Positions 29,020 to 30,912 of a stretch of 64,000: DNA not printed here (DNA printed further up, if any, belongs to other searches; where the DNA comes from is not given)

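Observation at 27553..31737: Signal-less 1394-aa fusion of a GT-B glycosyltransferase module with a NAGPA-type phosphodiester glycosidase module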

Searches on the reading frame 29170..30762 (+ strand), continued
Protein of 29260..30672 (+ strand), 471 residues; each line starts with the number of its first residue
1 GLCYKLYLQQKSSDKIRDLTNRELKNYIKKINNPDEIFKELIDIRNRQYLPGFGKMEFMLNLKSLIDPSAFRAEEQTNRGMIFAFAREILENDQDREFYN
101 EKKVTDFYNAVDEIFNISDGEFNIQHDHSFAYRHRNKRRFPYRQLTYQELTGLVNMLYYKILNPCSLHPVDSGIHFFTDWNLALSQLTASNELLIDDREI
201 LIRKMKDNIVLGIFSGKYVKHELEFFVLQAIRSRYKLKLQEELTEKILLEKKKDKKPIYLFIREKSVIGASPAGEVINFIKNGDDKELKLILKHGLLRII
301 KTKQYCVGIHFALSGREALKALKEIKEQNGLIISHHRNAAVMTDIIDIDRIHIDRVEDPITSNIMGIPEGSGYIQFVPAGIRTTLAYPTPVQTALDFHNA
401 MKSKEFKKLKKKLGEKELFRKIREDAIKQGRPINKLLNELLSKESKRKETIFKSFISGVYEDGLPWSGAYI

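Call 62: find_encoding_contigs(protein=P0246, flank=8000, max_places=1)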
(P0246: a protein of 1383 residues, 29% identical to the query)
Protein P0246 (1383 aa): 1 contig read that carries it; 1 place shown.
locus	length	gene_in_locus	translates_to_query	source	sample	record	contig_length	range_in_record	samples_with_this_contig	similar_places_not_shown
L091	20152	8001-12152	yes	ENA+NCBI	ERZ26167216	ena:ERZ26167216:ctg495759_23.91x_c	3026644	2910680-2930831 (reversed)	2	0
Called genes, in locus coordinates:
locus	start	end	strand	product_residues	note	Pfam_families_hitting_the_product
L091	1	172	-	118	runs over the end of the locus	PF06291:Lambda_Bor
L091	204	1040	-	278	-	PF01145:Band_7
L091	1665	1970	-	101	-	-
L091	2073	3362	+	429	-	PF12006:DUF3500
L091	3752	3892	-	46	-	-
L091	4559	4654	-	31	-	-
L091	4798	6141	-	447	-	-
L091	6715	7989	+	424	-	PF00534:Glycos_transf_1, PF13692:Glyco_trans_1_4 (weak)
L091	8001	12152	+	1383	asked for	PF09992:NAGPA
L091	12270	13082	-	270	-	PF00665:rve, PF13683:rve_3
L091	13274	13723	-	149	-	PF01527:HTH_Tnp_1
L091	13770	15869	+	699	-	PF12704:MacB_PCD, PF02687:FtsX, PF12704:MacB_PCD, PF02687:FtsX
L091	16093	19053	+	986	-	PF16078:2-oxogl_dehyd_N, PF00676:E1_dh, PF02779:Transket_pyr, PF16870:OxoGdeHyase_C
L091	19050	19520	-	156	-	PF01451:LMWPc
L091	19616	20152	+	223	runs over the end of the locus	PF13398:Peptidase_M50B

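Call 70: find_encoding_contigs(protein=P0293, flank=8000, max_places=1)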
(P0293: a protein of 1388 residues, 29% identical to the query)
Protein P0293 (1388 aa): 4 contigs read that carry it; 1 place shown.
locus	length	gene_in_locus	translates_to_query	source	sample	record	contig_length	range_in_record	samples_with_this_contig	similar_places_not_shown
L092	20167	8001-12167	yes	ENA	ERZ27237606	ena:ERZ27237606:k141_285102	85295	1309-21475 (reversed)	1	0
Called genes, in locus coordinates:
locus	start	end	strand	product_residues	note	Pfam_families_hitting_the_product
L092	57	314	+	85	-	-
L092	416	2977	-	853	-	-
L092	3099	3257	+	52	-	-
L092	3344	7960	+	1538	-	PF01855:POR_N, PF17147:PFOR_II, PF01558:POR, PF13187:Fer4_9 (faint), PF12837:Fer4_6 (faint), PF12838:Fer4_7 (faint), PF13237:Fer4_10 (faint), PF13484:Fer4_16 (faint)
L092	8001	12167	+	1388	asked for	PF00534:Glycos_transf_1 (weak), PF09992:NAGPA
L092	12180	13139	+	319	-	PF00571:CBS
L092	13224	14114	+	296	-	-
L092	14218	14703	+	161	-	PF01058:Oxidored_q6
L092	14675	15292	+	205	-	PF00329:Complex1_30kDa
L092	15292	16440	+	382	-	PF00346:Complex1_49kDa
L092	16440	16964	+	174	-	PF13187:Fer4_9 (faint), PF14697:Fer4_21 (faint), PF13237:Fer4_10 (faint), PF12838:Fer4_7 (weak), PF13484:Fer4_16 (faint), PF00037:Fer4 (weak)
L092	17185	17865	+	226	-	-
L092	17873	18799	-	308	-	PF00413:Peptidase_M10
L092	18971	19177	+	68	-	-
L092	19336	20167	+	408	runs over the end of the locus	PF00145:DNA_methylase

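Call 71: find_encoding_contigs(protein=P0228, flank=8000, max_places=1)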
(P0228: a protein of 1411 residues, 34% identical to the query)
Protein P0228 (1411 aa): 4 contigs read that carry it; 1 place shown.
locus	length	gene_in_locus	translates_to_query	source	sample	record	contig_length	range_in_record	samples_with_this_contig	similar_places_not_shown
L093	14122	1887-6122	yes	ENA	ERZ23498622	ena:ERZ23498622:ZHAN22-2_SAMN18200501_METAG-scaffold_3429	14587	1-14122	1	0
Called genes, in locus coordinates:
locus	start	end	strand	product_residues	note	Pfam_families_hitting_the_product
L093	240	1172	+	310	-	PF01087:GalP_UDP_transf, PF16285:DUF4931_N, PF01230:HIT (faint), PF16268:DUF4921, PF02744:GalP_UDP_tr_C, PF11969:DcpS_C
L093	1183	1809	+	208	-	PF02698:DUF218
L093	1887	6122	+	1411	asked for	PF00534:Glycos_transf_1 (faint), PF09992:NAGPA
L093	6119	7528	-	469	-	PF00534:Glycos_transf_1 (faint)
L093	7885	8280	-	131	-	-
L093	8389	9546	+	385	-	-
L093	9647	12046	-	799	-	PF05124:S_layer_C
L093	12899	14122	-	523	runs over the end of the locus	PF00389:2-Hacid_dh, PF19304:PGDH_inter (faint), PF02826:2-Hacid_dh_C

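Call 72: find_encoding_contigs(protein=P0253, flank=8000, max_places=1)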
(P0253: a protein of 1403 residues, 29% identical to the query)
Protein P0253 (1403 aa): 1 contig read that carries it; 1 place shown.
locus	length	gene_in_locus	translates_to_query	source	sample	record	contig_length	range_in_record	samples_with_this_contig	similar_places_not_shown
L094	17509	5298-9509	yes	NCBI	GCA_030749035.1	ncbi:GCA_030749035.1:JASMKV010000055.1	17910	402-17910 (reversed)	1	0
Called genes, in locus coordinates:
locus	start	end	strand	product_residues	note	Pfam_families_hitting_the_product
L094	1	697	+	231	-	?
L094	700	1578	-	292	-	-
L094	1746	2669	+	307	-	PF05721:PhyH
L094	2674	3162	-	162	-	PF00582:Usp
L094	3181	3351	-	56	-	-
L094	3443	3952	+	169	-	-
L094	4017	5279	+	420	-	PF13439:Glyco_transf_4, PF13579:Glyco_trans_4_4 (weak), PF00534:Glycos_transf_1, PF13692:Glyco_trans_1_4 (weak)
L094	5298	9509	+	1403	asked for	PF00534:Glycos_transf_1 (weak), PF09992:NAGPA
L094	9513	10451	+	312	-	PF17773:UPF0176_N, PF00581:Rhodanese (weak)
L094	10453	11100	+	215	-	PF02798:GST_N (weak), PF13417:GST_N_3, PF13409:GST_N_2, PF00043:GST_C (weak), PF13410:GST_C_2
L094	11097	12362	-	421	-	PF00884:Sulfatase, PF01663:Phosphodiest (faint)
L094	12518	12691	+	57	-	-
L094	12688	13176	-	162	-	-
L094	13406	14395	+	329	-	-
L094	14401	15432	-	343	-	PF01553:Acyltransferase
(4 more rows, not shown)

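Call 84: search_protein_families(library=pfam, alignment_id=A3, max_evalue=1)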
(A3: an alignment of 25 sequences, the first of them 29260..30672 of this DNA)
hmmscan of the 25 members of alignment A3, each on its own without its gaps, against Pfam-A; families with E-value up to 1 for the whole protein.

A. member 1, window:29260-30672:+ (471 aa): 0 families

B. families by the number of members that match (of 25 scanned): 18 families
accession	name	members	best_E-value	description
PF10926.14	DUF2800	3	0.0022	Protein of unknown function (DUF2800)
PF23531.1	Microp_apicomplexa_17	3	0.069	Apicomplexa microprotein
PF01937.24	ARMT1-like_dom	2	7.9e-05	Damage-control phosphatase ARMT1-like domain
PF20553.4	Methyltransf_35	1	0.014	Putative O-methyltransferase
PF25284.1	DUF7874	1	0.023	Family of unknown function (DUF7874)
PF14288.11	FKS1_dom1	1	0.045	1,3-beta-glucan synthase subunit FKS1, domain-1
PF09183.16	DUF1947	1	0.062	Domain of unknown function (DUF1947)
PF08236.17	SRI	1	0.13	SRI (Set2 Rpb1 interacting) domain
PF16474.11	KIND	1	0.13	Kinase non-catalytic C-lobe domain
PF05321.16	HHA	1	0.14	Haemolysin expression modulating protein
PF01339.22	CheB_methylest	1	0.14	CheB methylesterase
PF15764.10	DUF4693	1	0.16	Domain of unknown function (DUF4693)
PF20907.2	Flav_NS3-hel_C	1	0.2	Flavivirus NS3 helicase, C-terminal helical domain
PF03869.20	Arc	1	0.2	Arc-like DNA binding domain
PF22242.1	6PGD_like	1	0.23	6-phosphogluconate dehydrogenase C-terminal domain-like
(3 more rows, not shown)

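Call 88: search_protein_families(library=pfam, proteins=[P0122, P0147, P0169, P0165, P0152, P0183], max_evalue=0.01)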
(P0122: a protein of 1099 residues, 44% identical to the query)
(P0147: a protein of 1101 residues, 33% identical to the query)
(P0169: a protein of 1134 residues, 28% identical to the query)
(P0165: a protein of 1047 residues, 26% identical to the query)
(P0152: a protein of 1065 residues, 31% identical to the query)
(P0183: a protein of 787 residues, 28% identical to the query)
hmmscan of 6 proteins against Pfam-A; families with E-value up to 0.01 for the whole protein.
P0122 (1099 aa): 1 family
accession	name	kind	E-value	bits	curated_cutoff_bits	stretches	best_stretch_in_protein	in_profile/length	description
PF09992.14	NAGPA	-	9.4e-15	55.7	25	1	954-1075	57-158/169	Phosphodiester glycosidase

P0147 (1101 aa): 1 family
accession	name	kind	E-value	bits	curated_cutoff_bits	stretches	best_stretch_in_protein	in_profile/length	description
PF09992.14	NAGPA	-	2.7e-18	67.2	25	1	951-1075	52-147/169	Phosphodiester glycosidase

P0169 (1134 aa): 1 family
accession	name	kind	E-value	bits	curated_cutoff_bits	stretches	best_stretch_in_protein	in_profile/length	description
PF09992.14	NAGPA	-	1.6e-16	61.4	25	1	965-1124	42-168/169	Phosphodiester glycosidase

P0165 (1047 aa): 1 family
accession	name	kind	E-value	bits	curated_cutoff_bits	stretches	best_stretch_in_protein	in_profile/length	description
PF09992.14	NAGPA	-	1.4e-10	42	25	1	907-1019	60-152/169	Phosphodiester glycosidase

P0152 (1065 aa): 1 family
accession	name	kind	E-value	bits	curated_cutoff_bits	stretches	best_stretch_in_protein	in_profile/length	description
PF09992.14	NAGPA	-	2.5e-17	64.1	25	1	907-1050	54-166/169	Phosphodiester glycosidase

P0183 (787 aa): 1 family
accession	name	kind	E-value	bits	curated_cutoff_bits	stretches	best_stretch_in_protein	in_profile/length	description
PF09992.14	NAGPA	-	3.4e-13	50.6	25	1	631-784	55-168/169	Phosphodiester glycosidase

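Call 94: fold_search(model_id=the predicted structure, library=pdb)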
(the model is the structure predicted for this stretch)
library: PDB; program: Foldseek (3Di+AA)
matches with E <= 10: 315; with E <= 0.001: 5
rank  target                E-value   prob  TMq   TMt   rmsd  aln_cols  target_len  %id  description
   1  1xfi                  5.4e-06  1.00  0.34  0.50   6.5       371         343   10  X-ray structure of gene product from Arabidopsis thaliana At2g17340 (released 2004-09-28)
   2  2g8l_B                6.0e-06  1.00  0.35  0.60   6.7       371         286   12  Crystal structure of a duf89 family protein (ph1575) from pyrococcus horikoshii at 2.04 A resolution (released 2006-03-21)
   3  2g8l_A                9.3e-06  1.00  0.34  0.58   6.0       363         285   12  Crystal structure of a duf89 family protein (ph1575) from pyrococcus horikoshii at 2.04 A resolution (released 2006-03-21)
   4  2ffj_A                5.6e-04  1.00  0.24  0.44   3.8       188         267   12  CRYSTAL STRUCTURE OF a DUF89 family protein (AF1104) FROM ARCHAEOGLOBUS FULGIDUS DSM 4304 AT 2.45 A RESOLUTION (released 2006-01-10)
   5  2ffj_B                7.0e-04  1.00  0.31  0.56   6.7       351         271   10  CRYSTAL STRUCTURE OF a DUF89 family protein (AF1104) FROM ARCHAEOGLOBUS FULGIDUS DSM 4304 AT 2.45 A RESOLUTION (released 2006-01-10)
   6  7u1x_B                1.3e-03  1.00  0.34  0.40   9.5       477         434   10  Structure of SPAC806.04c protein from fission yeast covalently bound to BeF3 (released 2022-06-01)
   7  7u1v_B                1.7e-03  1.00  0.25  0.30   5.1       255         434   12  Structure of SPAC806.04c protein from fission yeast covalently bound to BeF3 (released 2022-06-01)
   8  8tkz                  2.7e-03  0.99  0.34  0.40   8.9       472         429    8  Structure of fission yeast Duf89 protein bound to Co2+ and PO4 (released 2024-06-26)
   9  7t7k_B                2.8e-03  0.98  0.25  0.30  18.2       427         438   10  Structure of SPAC806.04c protein from fission yeast bound to Co2+ (released 2022-06-01)
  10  7u1x_A                4.9e-03  0.98  0.24  0.28  10.0       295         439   11  Structure of SPAC806.04c protein from fission yeast covalently bound to BeF3 (released 2022-06-01)
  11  5ogx                  2.0e-01  0.60  0.13  0.20   5.9       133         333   10  Crystal structure of Amycolatopsis cytochrome P450 reductase GcoB. (released 2018-07-04)
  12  8uke_F                2.6e-01  0.18  0.14  0.27   8.8       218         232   13  Crystal Structure of Norbelladine O-methyltransferase variant in complex with SAH (released 2024-03-20)
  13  4nno                  3.1e-01  0.06  0.10  0.14  20.2       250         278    7  Crystal Structure of Manganese ABC transporter substrate-binding protein MntC from Staphylococcus Aureus bound to a Zinc (released 2014-11-26)
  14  6o6z_A                3.3e-01  0.08  0.12  0.14  17.9       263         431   12  Crystal structure of Csm6 H381A in complex with cA4 by cocrystallization of cA4 and Csm6 (released 2019-07-31)
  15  5x2v_D                3.3e-01  0.07  0.11  0.14  15.0       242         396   10  Crystal structure of Pseudomonas putida methionine gamma-lyase wild type without sulfate ion (released 2017-04-12)
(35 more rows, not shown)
